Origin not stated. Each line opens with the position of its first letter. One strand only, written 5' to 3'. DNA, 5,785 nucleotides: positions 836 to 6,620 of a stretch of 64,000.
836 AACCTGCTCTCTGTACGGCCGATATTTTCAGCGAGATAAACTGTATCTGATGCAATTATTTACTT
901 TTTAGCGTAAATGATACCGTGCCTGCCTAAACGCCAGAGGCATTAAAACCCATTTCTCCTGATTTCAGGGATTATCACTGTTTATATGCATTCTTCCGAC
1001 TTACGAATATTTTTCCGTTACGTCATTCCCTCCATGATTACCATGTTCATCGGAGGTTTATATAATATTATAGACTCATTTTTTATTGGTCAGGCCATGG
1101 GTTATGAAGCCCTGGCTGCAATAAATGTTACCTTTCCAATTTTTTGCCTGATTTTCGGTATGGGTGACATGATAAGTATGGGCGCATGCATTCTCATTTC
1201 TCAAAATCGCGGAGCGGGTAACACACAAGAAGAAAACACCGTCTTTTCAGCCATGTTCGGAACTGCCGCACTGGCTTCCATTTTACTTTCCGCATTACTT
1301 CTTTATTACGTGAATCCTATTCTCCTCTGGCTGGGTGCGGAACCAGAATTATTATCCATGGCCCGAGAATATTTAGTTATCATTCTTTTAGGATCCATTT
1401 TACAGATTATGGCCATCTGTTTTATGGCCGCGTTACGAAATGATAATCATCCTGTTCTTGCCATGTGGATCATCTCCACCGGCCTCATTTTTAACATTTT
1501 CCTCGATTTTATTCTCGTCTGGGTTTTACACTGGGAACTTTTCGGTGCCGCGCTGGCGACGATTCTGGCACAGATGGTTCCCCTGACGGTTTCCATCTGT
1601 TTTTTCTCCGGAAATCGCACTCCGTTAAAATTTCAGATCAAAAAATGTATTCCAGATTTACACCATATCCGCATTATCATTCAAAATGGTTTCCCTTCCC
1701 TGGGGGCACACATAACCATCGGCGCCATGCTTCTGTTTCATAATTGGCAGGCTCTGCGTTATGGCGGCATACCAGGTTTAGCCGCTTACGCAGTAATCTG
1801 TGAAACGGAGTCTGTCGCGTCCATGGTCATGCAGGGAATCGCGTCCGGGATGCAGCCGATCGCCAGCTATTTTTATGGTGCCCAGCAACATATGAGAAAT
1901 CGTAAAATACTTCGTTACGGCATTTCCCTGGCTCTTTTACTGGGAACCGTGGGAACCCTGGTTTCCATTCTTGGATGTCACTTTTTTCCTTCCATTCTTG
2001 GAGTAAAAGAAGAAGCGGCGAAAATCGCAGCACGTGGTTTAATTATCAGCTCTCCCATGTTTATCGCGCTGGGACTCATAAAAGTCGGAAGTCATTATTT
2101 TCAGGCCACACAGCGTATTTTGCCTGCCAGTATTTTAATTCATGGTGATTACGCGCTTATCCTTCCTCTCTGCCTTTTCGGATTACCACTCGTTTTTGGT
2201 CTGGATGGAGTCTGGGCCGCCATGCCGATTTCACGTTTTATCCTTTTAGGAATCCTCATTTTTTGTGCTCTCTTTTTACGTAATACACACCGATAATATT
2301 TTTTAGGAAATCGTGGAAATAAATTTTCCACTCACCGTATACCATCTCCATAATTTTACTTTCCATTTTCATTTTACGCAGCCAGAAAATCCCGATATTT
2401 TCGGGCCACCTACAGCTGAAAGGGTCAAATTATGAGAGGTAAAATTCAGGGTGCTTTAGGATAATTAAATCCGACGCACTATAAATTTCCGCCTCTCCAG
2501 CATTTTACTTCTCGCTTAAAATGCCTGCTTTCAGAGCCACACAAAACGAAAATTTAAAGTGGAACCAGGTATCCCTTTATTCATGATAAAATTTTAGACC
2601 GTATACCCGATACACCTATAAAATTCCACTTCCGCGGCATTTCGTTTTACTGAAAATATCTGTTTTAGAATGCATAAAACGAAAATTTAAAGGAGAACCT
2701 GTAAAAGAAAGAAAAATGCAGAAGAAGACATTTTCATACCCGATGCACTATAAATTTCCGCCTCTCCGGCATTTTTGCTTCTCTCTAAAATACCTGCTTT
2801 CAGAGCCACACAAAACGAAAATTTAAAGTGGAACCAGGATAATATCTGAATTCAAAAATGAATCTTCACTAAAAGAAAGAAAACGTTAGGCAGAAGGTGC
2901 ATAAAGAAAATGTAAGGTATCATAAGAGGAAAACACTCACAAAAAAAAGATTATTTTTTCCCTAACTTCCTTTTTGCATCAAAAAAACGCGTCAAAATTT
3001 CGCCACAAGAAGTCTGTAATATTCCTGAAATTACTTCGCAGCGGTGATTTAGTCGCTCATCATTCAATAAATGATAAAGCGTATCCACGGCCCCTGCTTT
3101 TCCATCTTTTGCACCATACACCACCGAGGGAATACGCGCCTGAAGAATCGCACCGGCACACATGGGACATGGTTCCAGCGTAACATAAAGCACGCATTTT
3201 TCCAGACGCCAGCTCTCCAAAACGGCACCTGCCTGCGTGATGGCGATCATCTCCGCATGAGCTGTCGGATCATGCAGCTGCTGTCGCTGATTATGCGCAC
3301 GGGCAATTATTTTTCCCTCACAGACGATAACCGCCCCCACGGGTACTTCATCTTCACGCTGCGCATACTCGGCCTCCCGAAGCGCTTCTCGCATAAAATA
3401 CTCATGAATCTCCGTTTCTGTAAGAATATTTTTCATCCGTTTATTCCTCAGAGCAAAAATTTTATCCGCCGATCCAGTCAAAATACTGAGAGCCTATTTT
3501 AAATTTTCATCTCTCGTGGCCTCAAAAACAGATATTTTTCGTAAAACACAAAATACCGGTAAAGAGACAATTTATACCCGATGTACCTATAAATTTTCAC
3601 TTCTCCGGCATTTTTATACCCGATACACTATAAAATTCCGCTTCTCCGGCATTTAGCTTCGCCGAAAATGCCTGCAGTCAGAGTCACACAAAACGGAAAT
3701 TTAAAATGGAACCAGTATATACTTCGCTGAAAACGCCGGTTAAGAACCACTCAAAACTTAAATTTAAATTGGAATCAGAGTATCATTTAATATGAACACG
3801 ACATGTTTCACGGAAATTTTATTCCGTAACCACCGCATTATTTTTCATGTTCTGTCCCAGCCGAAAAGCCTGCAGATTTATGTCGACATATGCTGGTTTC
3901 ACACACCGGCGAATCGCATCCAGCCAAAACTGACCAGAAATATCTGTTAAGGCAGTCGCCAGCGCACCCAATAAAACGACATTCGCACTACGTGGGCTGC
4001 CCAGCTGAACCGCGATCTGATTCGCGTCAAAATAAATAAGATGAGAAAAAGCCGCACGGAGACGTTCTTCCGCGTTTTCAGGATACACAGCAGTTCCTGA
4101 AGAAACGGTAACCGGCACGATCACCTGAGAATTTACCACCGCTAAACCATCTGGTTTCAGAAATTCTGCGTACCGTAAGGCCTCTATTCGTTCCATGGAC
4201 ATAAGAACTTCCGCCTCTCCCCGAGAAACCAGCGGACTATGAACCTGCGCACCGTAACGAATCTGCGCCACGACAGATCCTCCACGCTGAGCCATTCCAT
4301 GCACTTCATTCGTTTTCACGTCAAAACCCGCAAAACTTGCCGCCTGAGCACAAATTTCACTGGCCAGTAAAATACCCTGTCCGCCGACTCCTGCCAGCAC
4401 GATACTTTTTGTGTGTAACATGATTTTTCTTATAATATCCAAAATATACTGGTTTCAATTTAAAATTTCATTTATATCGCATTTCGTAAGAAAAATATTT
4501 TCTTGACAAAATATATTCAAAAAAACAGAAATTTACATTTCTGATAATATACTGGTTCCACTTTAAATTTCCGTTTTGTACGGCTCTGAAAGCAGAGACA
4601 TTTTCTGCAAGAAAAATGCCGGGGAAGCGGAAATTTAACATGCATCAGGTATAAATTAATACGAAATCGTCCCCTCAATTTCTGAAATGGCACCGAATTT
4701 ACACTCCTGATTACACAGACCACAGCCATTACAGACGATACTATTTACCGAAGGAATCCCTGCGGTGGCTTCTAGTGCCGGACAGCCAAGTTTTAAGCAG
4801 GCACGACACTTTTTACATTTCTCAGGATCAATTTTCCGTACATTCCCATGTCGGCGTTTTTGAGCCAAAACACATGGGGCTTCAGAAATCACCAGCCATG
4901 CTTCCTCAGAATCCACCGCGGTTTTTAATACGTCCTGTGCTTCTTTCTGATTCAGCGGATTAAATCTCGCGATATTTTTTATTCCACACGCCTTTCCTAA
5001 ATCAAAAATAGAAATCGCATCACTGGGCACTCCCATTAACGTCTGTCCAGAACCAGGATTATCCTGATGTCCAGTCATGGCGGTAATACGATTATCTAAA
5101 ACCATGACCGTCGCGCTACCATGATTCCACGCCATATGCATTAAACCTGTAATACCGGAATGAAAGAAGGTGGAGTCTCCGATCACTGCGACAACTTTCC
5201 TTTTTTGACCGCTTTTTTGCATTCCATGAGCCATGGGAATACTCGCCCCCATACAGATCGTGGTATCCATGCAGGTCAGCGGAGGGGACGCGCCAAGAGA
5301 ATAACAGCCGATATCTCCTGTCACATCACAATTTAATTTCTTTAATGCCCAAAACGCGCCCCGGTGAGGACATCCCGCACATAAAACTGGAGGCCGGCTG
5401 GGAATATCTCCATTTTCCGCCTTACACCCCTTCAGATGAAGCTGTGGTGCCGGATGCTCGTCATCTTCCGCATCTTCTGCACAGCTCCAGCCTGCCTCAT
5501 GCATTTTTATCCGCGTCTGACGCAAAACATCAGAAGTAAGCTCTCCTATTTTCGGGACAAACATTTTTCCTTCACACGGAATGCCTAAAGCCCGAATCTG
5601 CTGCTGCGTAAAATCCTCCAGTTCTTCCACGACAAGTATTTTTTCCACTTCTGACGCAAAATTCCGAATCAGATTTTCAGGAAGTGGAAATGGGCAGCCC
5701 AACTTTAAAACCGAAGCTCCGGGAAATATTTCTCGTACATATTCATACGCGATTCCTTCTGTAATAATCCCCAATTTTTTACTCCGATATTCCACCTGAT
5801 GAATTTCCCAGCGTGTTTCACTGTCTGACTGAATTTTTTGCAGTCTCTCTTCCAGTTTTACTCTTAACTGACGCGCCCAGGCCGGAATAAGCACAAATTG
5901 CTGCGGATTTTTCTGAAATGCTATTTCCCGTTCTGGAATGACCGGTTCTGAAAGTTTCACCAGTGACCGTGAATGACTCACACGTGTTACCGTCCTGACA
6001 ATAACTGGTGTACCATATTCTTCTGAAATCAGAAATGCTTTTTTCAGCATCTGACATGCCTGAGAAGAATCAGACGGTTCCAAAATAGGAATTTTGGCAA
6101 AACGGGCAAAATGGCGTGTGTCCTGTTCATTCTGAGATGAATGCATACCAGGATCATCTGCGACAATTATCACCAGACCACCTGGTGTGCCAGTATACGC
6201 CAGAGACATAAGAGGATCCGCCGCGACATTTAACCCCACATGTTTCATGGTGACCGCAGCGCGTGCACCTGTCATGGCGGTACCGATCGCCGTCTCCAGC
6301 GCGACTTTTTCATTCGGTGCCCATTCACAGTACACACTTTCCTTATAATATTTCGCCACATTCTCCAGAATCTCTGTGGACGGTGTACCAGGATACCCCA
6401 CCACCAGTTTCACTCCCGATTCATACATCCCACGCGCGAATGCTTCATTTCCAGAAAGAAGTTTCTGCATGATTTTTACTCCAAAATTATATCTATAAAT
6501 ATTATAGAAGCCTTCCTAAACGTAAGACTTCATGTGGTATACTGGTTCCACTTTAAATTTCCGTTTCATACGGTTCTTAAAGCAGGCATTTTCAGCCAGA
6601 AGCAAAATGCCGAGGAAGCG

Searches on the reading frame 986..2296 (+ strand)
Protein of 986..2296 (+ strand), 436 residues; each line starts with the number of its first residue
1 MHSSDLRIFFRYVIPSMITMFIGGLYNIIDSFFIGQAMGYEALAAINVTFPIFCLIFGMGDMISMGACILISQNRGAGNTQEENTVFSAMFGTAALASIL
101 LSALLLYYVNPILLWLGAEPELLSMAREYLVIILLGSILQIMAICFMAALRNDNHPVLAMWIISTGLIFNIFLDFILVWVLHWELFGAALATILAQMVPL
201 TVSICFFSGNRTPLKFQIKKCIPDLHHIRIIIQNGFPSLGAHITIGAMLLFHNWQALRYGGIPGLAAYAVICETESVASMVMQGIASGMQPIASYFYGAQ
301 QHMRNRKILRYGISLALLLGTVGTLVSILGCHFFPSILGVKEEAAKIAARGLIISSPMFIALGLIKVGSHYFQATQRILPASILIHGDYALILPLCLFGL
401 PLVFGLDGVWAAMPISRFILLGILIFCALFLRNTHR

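Call 33: find_encoding_contigs(protein=window:986-2296:+, flank=10000, max_places=3)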
Protein window:986-2296:+ (436 aa): 1 contig read that carries it; 1 place shown.
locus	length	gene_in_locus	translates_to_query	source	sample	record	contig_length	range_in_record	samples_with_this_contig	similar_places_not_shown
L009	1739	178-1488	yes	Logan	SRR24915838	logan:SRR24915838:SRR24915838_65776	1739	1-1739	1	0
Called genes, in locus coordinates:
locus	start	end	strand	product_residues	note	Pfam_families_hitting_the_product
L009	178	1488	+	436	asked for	PF01554:MatE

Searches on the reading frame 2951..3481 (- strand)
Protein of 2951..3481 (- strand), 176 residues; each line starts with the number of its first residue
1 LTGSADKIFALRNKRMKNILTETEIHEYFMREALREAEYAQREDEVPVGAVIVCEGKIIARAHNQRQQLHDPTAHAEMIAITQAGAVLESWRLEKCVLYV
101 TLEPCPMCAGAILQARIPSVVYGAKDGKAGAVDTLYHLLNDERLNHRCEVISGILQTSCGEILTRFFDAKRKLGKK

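Call 25: search_protein_families(library=pfam, proteins=[window:2951-3481:-], max_evalue=0.001)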
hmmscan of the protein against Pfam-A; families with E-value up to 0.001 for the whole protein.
window:2951-3481:- (176 aa): 4 families
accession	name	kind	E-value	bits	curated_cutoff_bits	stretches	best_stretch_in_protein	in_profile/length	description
PF14437.12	MafB19-deam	-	9.6e-42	142.7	27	1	26-171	3-142/142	MafB19-like deaminase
PF00383.29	dCMP_cyt_deam_1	-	1.8e-34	118.1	25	1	24-123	2-101/102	Cytidine and deoxycytidylate deaminase zinc-binding region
PF14439.12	Bd3614-deam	-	1.8e-06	28.4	38.5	1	48-135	11-101/113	Bd3614-like deaminase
PF18750.7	SNAD4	-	0.00066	20.2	27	0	65-114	21-73/130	Secreted Novel AID/APOBEC-like Deaminase 4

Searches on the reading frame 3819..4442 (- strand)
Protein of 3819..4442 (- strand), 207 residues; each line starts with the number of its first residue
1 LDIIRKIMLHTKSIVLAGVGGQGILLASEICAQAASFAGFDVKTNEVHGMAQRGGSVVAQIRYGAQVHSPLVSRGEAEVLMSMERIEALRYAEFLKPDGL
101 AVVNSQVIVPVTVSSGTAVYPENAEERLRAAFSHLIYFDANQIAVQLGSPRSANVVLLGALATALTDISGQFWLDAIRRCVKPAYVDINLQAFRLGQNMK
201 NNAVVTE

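Call 25: search_protein_families(library=pfam, proteins=[window:3819-4442:-], max_evalue=0.001)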
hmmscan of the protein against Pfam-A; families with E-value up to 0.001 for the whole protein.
window:3819-4442:- (207 aa): 1 family
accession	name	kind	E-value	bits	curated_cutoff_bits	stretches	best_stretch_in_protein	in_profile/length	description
PF01558.24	POR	-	3.1e-38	132.1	27.4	1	20-196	1-171/173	Pyruvate ferredoxin/flavodoxin oxidoreductase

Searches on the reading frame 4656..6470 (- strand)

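Call 65: search_protein_families(library=pfam, proteins=[window:4656-6470:-], max_evalue=0.00001)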
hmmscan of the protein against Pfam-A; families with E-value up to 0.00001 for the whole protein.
window:4656-6470:- (604 aa): 3 families
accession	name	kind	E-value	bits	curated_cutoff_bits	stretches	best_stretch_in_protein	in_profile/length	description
PF02775.26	TPP_enzyme_C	-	2.4e-23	83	21.9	1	386-527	1-149/151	Thiamine pyrophosphate enzyme, C-terminal TPP binding domain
PF01855.24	POR_N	-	4.9e-16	59.6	27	1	14-188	2-181/231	Pyruvate flavodoxin/ferredoxin oxidoreductase, thiamine diP-bdg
PF00037.32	Fer4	-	3.2e-06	27.1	21.1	0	579-596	7-24/24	4Fe-4S binding domain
